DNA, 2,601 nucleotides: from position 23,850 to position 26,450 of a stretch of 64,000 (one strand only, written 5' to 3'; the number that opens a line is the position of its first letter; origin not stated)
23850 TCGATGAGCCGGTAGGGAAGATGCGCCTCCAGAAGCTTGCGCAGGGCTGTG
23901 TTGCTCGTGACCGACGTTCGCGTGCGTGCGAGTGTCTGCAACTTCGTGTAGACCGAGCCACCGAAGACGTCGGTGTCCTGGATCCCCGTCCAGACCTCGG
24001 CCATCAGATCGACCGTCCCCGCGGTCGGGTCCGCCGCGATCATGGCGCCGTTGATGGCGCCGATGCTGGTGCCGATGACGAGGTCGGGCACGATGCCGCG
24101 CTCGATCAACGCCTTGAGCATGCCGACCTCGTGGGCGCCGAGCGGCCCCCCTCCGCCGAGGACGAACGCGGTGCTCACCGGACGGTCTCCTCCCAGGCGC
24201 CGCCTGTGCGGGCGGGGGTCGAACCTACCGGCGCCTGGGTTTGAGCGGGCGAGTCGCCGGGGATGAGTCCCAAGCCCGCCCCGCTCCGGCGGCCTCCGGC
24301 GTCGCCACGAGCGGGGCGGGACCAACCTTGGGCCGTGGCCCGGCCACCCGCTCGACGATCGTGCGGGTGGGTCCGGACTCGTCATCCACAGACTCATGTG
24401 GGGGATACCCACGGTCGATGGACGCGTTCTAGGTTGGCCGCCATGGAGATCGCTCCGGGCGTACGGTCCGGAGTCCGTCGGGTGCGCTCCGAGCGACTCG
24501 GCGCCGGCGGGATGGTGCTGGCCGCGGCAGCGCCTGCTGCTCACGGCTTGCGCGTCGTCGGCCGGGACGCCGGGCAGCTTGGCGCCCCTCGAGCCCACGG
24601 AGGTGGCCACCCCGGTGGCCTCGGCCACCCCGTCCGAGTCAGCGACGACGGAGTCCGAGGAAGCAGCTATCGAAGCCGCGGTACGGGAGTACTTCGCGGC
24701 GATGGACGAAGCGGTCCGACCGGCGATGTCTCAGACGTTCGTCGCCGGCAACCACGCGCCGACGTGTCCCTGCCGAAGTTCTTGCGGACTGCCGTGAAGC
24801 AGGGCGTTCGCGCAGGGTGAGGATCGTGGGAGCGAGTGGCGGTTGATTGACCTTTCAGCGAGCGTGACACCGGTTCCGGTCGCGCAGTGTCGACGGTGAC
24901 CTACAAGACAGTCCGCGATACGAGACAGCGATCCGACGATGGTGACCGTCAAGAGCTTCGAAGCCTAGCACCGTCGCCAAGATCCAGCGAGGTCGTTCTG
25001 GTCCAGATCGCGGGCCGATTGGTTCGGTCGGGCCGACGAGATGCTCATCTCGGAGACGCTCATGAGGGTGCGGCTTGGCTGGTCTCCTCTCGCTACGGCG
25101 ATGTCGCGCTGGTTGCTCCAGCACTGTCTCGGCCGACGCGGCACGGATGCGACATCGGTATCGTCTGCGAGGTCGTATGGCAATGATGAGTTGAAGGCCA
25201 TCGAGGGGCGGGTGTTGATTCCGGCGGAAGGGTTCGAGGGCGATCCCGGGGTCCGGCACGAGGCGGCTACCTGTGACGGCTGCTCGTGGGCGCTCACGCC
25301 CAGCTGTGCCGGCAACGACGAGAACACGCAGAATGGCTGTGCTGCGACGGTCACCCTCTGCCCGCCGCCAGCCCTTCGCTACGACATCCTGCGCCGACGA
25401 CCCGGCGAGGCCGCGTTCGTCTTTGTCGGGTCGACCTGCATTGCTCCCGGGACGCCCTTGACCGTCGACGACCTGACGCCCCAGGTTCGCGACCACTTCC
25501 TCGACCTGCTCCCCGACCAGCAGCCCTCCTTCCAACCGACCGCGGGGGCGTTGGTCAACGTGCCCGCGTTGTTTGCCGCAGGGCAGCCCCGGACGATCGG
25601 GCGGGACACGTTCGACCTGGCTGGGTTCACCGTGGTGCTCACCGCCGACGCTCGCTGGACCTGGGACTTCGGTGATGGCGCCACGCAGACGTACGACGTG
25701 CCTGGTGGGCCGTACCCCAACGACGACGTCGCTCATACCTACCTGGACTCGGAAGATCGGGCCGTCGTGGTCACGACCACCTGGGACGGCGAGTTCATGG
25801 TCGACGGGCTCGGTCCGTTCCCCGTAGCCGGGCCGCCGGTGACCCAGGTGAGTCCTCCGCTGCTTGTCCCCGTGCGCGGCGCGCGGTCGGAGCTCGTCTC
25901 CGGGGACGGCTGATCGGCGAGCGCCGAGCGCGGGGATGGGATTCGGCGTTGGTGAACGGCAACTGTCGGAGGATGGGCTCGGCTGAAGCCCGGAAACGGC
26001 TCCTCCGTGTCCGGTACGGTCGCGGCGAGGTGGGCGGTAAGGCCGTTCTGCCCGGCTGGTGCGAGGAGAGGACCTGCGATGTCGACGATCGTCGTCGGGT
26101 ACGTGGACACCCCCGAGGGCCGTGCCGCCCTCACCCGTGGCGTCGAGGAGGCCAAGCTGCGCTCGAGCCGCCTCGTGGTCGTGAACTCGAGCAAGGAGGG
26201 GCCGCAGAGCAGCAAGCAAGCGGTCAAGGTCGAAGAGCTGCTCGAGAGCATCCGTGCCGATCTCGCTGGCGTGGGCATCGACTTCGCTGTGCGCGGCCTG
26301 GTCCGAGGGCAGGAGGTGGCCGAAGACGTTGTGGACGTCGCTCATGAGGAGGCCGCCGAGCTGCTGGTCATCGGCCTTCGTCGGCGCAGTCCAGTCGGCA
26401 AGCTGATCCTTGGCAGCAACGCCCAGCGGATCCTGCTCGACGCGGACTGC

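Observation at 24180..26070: Lower-GC island with a probably disrupted lipoprotein/PKD-like gene between the patatin operon and usp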

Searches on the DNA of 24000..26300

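Call 43: search_rna_families(source=window, start=24000, end=26300, threshold=evalue, max_evalue=1)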
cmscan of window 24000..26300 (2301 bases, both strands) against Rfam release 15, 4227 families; matches with E-value up to 1: 1.
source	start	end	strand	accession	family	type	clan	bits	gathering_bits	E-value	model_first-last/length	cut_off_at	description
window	24307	24357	+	RF03397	mir-1234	Gene; miRNA;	-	23.4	70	0.78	1-57/57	no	mir-1234 microRNA precursor family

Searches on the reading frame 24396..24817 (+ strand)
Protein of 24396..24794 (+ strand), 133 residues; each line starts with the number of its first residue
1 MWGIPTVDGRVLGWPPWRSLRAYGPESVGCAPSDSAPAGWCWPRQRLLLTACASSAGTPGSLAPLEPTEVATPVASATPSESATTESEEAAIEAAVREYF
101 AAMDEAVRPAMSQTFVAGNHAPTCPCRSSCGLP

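Call 8: search_protein_families(library=pfam, proteins=[window:24396-24794:+, window:24443-24817:+], max_evalue=1)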
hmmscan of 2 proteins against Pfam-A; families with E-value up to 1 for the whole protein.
window:24396-24794:+ (133 aa): 0 families

window:24443-24817:+ (125 aa): 0 families

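Call 9: search_protein_families(library=ncbifam, proteins=[window:24396-24794:+, window:24443-24817:+], max_evalue=1)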
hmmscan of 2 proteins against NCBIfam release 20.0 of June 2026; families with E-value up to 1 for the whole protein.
window:24396-24794:+ (133 aa): 1 family
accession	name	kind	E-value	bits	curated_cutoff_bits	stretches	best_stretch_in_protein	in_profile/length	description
NF041057.1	Rcas_1661_fam_Se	equivalog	0.27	10.7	190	1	47-111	7-67/247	Rcas_1661 family thioredoxin-like (seleno)lipoprotein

window:24443-24817:+ (125 aa): 0 families
